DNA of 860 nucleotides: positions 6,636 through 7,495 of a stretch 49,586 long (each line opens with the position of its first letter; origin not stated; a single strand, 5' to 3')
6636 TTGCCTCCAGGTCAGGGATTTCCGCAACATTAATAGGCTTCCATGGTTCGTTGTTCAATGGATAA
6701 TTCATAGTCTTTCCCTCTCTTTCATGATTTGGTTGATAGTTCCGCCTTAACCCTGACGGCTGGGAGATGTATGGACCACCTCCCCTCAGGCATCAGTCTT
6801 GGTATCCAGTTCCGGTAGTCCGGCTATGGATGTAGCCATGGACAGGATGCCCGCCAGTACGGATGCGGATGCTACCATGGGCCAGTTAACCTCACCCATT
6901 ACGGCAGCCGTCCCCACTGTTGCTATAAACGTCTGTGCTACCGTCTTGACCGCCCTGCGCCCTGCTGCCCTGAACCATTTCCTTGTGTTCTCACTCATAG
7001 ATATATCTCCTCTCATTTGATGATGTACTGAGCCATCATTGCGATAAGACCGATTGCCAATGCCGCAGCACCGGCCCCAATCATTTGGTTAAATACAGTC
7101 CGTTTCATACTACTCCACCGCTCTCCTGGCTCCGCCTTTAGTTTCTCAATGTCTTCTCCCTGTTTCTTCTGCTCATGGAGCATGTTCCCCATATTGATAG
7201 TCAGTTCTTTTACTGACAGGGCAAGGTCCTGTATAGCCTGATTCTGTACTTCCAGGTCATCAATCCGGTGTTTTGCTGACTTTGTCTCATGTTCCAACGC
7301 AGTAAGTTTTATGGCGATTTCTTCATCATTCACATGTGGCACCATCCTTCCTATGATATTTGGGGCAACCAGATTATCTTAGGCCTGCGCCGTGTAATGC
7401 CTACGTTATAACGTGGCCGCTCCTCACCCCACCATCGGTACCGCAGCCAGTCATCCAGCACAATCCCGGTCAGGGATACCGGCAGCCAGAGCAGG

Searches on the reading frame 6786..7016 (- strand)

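Call 9: search_protein_families(library=pfam, proteins=[window:6786-7016:-], max_evalue=0.1)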
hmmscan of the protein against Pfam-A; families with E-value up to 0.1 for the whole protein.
window:6786-7016:- (76 aa): 2 families
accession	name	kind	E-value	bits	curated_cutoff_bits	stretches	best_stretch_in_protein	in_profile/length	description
PF16945.10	Phage_r1t_holin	-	1.1e-12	48.3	26.9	1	11-67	1-58/72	Putative lactococcus lactis phage r1t holin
PF17932.6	TetR_C_24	-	0.046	14.4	26.4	1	6-34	82-110/114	Tetracyclin repressor-like, C-terminal domain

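Call 10: search_protein_families(library=phrogs, proteins=[window:6786-7016:-], max_evalue=0.1)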
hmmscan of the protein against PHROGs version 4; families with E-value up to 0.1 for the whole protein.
window:6786-7016:- (76 aa): 1 family
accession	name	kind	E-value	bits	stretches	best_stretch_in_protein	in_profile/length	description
phrog_443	-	lysis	7.1e-15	56.7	1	10-66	7-64/127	holin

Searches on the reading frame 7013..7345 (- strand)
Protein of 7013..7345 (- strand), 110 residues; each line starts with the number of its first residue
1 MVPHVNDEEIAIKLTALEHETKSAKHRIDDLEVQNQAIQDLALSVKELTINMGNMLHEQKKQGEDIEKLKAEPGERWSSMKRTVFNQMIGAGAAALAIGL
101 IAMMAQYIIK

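Call 9: search_protein_families(library=pfam, proteins=[window:7013-7345:-], max_evalue=0.1)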
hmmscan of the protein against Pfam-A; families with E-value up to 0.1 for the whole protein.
window:7013-7345:- (110 aa): 2 families
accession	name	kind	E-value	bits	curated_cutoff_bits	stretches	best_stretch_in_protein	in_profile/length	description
PF24073.1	DUF7365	-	0.016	15.8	27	1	12-57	47-92/101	Coiled-coil region of unknown function (DUF7365)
PF08702.15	Fib_alpha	-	0.086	13.5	29.9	0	16-87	25-100/143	Fibrinogen alpha/beta chain family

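Call 10: search_protein_families(library=phrogs, proteins=[window:7013-7345:-], max_evalue=0.1)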
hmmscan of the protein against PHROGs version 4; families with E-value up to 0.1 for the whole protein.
window:7013-7345:- (110 aa): 5 families
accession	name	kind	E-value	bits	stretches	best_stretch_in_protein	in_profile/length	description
phrog_937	-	other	5.8e-08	34.1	1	6-99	5-109/115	hemolysin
phrog_1296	-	lysis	0.0018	19.3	1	15-56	44-85/93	holin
phrog_20985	-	unknown function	0.0042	18.5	1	6-70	22-85/88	-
phrog_1863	-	unknown function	0.0053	17.7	1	10-35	70-95/97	-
phrog_10090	-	unknown function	0.015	16.7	1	59-106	16-63/84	-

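Call 55: find_related_loci(query=window:7013-7342:-, collection=viral_contigs, flank=1500)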
Query window:7013-7342:- (109 aa) in viral_contigs; peptide patterns used: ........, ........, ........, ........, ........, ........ (x = any residue, [..] = any of these).
11 stretches matched a pattern; 9 encode a relative of the query (tblastn E <= 1e-3); 9 distinct loci.
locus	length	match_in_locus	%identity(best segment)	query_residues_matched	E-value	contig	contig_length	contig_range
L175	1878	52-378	99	1-109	1e-71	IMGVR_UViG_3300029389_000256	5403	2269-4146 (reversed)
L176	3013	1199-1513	97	3-107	2e-67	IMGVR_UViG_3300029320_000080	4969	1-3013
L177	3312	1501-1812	79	4-107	5e-55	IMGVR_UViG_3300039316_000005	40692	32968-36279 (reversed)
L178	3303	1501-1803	80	7-107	3e-54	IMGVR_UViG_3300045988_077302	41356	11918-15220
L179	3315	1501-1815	76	3-107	5e-54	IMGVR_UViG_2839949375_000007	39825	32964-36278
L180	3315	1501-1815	66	3-107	3e-40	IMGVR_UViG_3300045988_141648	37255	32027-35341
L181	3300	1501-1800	65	4-103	6e-40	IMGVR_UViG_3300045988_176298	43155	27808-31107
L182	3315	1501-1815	63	3-107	7e-38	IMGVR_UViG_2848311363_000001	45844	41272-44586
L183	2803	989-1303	63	3-107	7e-38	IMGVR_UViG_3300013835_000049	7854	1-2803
